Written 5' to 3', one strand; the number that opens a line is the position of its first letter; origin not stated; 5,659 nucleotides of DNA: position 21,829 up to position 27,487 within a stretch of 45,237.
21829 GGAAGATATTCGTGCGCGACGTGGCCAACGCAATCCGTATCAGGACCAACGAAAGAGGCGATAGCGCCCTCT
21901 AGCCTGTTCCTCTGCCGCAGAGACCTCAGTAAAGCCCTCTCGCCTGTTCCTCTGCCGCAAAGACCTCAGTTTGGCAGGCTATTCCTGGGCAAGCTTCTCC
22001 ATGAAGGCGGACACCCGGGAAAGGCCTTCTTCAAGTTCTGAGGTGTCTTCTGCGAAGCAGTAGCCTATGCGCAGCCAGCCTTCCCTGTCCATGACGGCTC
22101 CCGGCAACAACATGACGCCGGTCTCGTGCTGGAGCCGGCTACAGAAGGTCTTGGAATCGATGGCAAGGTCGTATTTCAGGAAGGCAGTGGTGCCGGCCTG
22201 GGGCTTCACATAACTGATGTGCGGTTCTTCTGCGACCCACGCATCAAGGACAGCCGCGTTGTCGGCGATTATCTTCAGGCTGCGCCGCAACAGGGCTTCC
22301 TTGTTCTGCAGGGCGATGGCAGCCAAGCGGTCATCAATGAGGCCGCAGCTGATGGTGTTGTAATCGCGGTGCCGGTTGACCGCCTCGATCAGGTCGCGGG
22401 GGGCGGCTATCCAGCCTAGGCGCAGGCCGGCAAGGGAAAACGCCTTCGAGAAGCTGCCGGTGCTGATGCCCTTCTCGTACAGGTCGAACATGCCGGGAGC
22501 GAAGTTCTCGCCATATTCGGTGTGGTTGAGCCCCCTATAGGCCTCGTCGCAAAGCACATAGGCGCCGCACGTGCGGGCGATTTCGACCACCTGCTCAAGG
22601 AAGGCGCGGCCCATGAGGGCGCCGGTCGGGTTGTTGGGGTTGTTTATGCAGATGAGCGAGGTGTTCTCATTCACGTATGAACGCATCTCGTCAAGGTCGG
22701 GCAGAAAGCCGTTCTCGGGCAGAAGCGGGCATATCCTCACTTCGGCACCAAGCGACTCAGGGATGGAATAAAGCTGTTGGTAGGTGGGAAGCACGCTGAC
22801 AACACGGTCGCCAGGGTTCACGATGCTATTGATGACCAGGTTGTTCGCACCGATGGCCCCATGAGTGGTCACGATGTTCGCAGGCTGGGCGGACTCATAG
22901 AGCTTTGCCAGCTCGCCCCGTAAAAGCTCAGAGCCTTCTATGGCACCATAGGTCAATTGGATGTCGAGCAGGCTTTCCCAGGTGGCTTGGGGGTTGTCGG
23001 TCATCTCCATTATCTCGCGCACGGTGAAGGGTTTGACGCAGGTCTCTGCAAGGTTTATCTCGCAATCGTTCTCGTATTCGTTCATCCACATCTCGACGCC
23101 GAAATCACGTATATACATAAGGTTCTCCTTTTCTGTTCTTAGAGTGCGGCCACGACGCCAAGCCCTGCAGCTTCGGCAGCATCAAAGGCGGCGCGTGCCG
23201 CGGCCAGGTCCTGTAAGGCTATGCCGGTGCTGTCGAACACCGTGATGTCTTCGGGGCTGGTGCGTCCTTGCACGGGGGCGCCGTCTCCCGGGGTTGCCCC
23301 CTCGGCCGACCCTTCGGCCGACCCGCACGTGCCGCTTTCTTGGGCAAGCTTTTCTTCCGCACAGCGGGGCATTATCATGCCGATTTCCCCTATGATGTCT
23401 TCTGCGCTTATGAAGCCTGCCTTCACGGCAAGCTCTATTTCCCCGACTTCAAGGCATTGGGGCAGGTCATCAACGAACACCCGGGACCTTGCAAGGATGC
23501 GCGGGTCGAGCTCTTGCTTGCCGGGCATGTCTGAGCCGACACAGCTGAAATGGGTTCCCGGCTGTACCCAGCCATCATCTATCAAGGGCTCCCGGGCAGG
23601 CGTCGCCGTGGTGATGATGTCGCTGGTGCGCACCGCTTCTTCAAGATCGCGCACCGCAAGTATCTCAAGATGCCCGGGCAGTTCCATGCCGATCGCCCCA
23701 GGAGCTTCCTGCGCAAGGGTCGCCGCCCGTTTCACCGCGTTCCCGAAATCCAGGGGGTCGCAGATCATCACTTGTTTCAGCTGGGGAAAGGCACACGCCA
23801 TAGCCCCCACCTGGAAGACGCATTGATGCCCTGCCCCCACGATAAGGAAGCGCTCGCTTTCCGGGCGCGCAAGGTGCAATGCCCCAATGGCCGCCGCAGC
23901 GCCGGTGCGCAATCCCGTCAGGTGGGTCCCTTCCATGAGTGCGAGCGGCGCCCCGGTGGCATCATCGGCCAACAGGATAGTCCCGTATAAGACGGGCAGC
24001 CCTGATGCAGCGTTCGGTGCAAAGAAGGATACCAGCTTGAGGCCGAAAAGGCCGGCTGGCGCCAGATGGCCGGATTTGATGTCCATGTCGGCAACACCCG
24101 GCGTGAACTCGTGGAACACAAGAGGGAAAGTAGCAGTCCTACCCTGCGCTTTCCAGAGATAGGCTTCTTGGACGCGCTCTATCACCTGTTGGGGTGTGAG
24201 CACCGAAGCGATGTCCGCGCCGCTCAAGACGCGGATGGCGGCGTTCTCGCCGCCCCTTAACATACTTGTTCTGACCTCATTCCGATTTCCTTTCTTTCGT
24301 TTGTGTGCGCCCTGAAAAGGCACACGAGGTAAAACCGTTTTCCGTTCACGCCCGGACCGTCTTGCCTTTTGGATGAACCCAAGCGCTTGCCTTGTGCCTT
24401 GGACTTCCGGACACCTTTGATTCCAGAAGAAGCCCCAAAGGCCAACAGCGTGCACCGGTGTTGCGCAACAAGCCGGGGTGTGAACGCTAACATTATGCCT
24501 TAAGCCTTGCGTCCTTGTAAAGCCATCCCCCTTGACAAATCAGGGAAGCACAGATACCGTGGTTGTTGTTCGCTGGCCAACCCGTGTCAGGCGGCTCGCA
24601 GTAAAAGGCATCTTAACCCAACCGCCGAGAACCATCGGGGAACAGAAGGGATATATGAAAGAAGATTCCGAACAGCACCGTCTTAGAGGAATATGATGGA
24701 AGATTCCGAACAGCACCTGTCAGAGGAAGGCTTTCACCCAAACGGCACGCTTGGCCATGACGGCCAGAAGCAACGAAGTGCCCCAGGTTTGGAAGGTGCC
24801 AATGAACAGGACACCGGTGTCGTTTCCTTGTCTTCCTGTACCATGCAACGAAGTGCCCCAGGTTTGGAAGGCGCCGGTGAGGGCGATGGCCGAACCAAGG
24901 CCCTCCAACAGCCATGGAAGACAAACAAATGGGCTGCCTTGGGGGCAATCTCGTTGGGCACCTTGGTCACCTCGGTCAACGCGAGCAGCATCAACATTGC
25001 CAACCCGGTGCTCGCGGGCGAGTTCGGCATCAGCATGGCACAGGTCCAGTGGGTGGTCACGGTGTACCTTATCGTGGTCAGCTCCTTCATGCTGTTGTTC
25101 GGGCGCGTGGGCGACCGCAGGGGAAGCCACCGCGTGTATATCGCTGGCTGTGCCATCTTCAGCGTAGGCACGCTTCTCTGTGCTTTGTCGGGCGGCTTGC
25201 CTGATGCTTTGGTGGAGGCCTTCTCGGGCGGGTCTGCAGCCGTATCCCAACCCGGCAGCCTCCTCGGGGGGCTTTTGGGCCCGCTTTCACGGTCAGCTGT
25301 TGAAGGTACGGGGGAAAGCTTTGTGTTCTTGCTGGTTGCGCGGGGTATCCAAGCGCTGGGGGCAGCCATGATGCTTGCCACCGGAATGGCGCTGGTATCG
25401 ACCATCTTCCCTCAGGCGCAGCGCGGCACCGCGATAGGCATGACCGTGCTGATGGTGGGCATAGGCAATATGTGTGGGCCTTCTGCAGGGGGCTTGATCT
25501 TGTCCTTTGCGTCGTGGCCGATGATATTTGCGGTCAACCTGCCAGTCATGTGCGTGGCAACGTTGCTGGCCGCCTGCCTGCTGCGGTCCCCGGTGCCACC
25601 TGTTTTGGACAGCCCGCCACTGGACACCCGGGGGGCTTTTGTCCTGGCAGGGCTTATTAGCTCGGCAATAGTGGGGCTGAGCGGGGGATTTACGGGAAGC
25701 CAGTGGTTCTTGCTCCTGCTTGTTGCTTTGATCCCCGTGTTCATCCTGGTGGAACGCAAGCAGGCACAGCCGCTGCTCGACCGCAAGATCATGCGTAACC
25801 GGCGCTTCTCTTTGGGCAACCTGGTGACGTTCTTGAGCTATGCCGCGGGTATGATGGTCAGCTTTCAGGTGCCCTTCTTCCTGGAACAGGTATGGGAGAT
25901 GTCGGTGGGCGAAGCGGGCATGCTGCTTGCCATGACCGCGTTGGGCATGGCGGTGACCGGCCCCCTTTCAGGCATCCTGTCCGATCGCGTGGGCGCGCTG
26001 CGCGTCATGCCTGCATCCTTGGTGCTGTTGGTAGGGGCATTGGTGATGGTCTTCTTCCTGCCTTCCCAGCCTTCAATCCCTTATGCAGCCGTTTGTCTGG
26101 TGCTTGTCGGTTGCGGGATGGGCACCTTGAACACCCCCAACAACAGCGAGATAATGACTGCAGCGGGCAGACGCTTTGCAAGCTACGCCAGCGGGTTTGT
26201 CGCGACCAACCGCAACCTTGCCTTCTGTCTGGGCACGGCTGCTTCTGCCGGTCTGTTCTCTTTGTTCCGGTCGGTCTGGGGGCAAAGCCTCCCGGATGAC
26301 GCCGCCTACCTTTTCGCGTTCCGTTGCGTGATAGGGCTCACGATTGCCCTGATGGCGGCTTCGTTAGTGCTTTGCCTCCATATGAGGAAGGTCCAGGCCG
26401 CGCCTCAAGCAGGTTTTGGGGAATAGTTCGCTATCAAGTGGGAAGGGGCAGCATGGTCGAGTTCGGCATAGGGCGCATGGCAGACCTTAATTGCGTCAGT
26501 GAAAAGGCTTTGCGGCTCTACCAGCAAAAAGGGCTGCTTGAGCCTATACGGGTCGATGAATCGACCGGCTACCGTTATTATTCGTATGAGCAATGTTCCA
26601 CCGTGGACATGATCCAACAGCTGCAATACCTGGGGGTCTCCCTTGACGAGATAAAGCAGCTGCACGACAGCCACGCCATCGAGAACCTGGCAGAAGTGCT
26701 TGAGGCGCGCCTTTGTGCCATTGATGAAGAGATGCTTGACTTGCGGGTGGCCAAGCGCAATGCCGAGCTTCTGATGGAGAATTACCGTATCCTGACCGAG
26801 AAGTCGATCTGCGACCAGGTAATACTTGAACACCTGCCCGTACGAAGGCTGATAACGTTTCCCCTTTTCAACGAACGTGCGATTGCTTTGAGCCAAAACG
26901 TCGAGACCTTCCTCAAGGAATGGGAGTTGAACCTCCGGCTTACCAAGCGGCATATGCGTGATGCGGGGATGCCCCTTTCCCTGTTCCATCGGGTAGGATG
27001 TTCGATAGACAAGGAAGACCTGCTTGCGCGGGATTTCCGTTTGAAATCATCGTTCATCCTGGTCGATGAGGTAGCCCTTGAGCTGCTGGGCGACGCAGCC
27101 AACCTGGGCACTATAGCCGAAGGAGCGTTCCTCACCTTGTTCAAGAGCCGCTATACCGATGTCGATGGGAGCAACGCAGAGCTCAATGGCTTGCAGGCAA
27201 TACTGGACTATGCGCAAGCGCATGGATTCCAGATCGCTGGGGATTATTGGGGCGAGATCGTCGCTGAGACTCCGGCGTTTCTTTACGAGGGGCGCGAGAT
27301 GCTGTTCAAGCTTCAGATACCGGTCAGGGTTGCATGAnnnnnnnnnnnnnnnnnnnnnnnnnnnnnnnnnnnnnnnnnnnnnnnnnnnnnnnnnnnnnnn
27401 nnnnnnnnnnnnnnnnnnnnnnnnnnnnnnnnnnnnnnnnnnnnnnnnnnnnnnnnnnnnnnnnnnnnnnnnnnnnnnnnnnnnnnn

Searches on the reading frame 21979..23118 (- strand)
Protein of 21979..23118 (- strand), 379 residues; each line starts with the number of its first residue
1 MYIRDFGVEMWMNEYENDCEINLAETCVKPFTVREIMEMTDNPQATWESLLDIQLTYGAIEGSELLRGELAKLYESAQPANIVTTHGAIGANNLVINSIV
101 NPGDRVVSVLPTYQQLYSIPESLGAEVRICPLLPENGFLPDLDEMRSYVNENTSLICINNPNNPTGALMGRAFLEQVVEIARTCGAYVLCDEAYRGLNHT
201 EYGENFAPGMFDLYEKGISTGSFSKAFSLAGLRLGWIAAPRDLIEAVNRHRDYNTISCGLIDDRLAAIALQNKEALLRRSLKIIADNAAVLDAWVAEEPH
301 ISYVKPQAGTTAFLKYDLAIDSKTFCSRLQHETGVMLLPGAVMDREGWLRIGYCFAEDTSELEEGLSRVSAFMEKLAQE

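Call 18: search_protein_families(library=pfam, proteins=[window:21979-23118:-], max_evalue=0.001)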
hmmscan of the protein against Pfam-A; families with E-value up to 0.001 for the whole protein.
window:21979-23118:- (379 aa): 3 families
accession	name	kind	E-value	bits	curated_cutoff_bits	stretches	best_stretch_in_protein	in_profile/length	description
PF00155.27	Aminotran_1_2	-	4.4e-45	154.9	19.7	1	56-368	37-360/361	Aminotransferase class I and II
PF00266.25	Aminotran_5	-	3.5e-10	39.8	21.5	1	59-193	41-177/371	Aminotransferase class-V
PF01053.26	Cys_Met_Meta_PP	-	0.00011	21.3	27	1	65-193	56-175/381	Cys/Met metabolism PLP-dependent enzyme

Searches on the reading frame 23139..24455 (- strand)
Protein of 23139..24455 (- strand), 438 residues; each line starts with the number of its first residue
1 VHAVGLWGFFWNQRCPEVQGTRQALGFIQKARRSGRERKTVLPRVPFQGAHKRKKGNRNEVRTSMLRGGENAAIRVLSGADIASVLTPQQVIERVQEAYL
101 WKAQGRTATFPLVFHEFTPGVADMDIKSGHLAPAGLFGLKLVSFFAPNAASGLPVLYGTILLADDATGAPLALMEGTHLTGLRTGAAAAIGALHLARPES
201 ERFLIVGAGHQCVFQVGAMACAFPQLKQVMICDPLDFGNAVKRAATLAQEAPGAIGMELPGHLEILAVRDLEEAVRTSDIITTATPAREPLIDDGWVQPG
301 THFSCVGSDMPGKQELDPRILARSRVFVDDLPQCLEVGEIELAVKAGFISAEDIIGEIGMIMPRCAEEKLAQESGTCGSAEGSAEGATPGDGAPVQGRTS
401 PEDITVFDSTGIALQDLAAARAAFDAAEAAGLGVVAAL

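Call 18: search_protein_families(library=pfam, proteins=[window:23139-24455:-], max_evalue=0.001)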
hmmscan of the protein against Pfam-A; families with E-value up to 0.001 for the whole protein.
window:23139-24455:- (438 aa): 2 families
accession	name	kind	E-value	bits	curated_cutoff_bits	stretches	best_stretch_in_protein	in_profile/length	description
PF02423.21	OCD_Mu_crystall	-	2.8e-63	214.2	24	2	77-362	6-274/314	Ornithine cyclodeaminase/mu-crystallin family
PF01488.26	Shikimate_DH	-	0.00083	19.9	24.3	0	199-299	11-97/138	Shikimate / quinate 5-dehydrogenase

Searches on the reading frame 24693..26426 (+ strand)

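Call 7: search_protein_families(library=pfam, proteins=[window:24693-26426:+], max_evalue=0.01)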
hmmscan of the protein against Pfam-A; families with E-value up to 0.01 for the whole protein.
window:24693-26426:+ (577 aa): 3 families
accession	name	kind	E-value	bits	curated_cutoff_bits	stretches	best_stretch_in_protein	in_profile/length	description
PF07690.21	MFS_1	-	8.6e-50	170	33.4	1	87-515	2-347/347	Major Facilitator Superfamily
PF03137.26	OATP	-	0.00028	19.7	25.8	0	364-455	287-379/545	Organic Anion Transporter Polypeptide (OATP) family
PF19626.4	DUF6131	-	0.0096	16.6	25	1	114-149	23-58/59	Family of unknown function (DUF6131)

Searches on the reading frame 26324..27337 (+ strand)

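Call 7: search_protein_families(library=pfam, proteins=[window:26324-27337:+], max_evalue=0.01)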
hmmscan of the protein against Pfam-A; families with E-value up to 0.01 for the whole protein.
window:26324-27337:+ (337 aa): 3 families
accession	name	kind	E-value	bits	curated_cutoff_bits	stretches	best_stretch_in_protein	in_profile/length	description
PF13411.12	MerR_1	-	3.8e-13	49.8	21.6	1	57-113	11-65/69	MerR HTH family regulatory protein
PF09278.17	MerR-DNA-bind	-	2.1e-05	25.5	25.4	1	94-144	4-59/65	MerR, DNA binding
PF00376.29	MerR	-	7.8e-05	22.9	28.2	1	49-86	2-38/38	MerR family regulatory protein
